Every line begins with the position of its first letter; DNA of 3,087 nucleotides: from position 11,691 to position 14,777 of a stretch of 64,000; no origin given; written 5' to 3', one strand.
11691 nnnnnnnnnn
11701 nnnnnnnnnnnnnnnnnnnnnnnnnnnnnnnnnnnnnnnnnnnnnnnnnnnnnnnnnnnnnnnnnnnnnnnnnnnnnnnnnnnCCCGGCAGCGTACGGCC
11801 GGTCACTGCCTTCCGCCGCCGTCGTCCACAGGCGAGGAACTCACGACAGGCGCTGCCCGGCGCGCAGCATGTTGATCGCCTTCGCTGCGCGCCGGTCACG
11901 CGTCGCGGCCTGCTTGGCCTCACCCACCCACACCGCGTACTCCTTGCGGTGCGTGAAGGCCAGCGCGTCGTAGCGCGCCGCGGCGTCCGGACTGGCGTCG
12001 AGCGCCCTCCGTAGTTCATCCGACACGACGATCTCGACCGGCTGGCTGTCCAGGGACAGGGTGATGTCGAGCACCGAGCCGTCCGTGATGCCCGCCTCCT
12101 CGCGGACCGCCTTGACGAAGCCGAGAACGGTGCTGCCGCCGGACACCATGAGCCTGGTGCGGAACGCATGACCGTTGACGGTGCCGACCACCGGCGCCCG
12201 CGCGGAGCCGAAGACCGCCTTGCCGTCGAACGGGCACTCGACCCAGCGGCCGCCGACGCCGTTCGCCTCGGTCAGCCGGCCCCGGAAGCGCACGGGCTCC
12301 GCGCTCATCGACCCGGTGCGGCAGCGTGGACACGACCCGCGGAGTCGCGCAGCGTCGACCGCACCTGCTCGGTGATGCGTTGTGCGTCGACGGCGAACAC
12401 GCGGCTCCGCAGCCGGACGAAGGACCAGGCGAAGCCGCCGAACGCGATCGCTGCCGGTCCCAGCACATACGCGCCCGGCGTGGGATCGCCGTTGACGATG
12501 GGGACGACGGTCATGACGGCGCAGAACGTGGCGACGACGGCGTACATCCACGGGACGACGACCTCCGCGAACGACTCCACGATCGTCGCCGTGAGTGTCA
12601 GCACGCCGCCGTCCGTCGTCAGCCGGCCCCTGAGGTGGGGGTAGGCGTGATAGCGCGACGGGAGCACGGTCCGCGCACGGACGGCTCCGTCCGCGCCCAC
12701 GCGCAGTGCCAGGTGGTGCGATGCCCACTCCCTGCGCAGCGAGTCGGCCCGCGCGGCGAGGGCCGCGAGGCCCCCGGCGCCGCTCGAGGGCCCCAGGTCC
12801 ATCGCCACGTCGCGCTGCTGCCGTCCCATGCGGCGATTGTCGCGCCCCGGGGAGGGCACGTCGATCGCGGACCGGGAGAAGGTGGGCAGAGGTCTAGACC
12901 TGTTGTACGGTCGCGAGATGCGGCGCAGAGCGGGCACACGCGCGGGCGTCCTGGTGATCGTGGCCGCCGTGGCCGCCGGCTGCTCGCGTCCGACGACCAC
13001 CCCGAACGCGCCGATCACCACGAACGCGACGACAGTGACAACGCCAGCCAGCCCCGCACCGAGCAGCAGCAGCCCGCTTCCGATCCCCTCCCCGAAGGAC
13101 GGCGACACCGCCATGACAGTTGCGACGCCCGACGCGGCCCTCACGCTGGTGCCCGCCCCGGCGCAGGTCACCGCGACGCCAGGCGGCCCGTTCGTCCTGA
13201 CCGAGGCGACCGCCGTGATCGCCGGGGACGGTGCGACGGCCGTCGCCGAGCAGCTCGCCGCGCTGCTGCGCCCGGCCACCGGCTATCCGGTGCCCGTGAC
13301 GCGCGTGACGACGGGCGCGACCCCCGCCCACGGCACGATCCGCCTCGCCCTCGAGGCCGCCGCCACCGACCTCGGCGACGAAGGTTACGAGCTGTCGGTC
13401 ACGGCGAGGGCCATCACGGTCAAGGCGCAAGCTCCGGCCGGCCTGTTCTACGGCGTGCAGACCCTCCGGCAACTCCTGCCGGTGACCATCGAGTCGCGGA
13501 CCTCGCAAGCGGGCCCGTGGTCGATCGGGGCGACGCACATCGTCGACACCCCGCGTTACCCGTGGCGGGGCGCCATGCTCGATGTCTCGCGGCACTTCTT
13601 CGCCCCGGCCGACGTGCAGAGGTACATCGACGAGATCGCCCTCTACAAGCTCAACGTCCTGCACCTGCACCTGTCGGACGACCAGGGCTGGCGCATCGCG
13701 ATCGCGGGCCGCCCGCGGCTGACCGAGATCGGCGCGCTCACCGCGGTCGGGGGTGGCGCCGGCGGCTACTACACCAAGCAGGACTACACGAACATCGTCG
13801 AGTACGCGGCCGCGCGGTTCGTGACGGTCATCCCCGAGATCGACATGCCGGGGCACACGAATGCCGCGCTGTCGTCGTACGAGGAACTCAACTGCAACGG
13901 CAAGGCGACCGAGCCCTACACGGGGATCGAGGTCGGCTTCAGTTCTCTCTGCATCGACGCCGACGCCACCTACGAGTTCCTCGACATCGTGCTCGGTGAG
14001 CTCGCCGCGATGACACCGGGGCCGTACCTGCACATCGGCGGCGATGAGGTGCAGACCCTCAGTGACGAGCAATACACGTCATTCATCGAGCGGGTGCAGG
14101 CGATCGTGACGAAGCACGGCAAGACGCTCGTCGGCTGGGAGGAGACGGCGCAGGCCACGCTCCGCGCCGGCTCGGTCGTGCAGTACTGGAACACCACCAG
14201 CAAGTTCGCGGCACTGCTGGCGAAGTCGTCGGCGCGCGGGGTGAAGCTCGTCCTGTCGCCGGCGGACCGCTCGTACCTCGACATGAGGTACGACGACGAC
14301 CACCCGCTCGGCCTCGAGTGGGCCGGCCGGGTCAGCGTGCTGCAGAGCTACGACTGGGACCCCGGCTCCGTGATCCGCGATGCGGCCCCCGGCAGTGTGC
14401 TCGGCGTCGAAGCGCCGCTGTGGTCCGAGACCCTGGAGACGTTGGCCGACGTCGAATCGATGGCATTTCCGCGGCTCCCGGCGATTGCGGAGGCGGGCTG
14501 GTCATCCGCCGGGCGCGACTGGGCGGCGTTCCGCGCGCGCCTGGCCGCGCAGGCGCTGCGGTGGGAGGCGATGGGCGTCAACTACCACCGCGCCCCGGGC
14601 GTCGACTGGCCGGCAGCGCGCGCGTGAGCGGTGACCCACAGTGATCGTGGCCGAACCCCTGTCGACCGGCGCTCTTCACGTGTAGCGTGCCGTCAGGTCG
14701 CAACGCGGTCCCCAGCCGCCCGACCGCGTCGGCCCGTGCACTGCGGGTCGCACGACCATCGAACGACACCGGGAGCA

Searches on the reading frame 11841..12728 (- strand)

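Call 21: search_protein_families(library=pfam, proteins=[window:11841-12728:-], max_evalue=0.001)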
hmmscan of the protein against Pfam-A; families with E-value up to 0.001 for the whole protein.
window:11841-12728:- (295 aa): 2 families
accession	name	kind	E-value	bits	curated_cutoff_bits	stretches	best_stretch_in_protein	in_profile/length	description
PF13376.11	OmdA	-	7.1e-17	61.6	25.6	1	232-291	1-60/60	Bacteriocin-protection, YdeI or OmpD-Associated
PF08922.17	DUF1905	-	1.2e-13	51.4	24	1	148-224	1-81/81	Domain of unknown function (DUF1905)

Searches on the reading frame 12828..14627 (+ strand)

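Call 21: search_protein_families(library=pfam, proteins=[window:12828-14627:+], max_evalue=0.001)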
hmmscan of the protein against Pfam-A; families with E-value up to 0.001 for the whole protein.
window:12828-14627:+ (599 aa): 2 families
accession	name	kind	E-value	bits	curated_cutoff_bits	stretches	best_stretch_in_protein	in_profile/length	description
PF00728.28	Glyco_hydro_20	-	9.6e-89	298.6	22.3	1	244-560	1-347/348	Glycosyl hydrolase family 20, catalytic domain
PF02838.20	Glyco_hydro_20b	-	1.4e-25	90.9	26.1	1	106-240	3-123/124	Glycosyl hydrolase family 20, domain 2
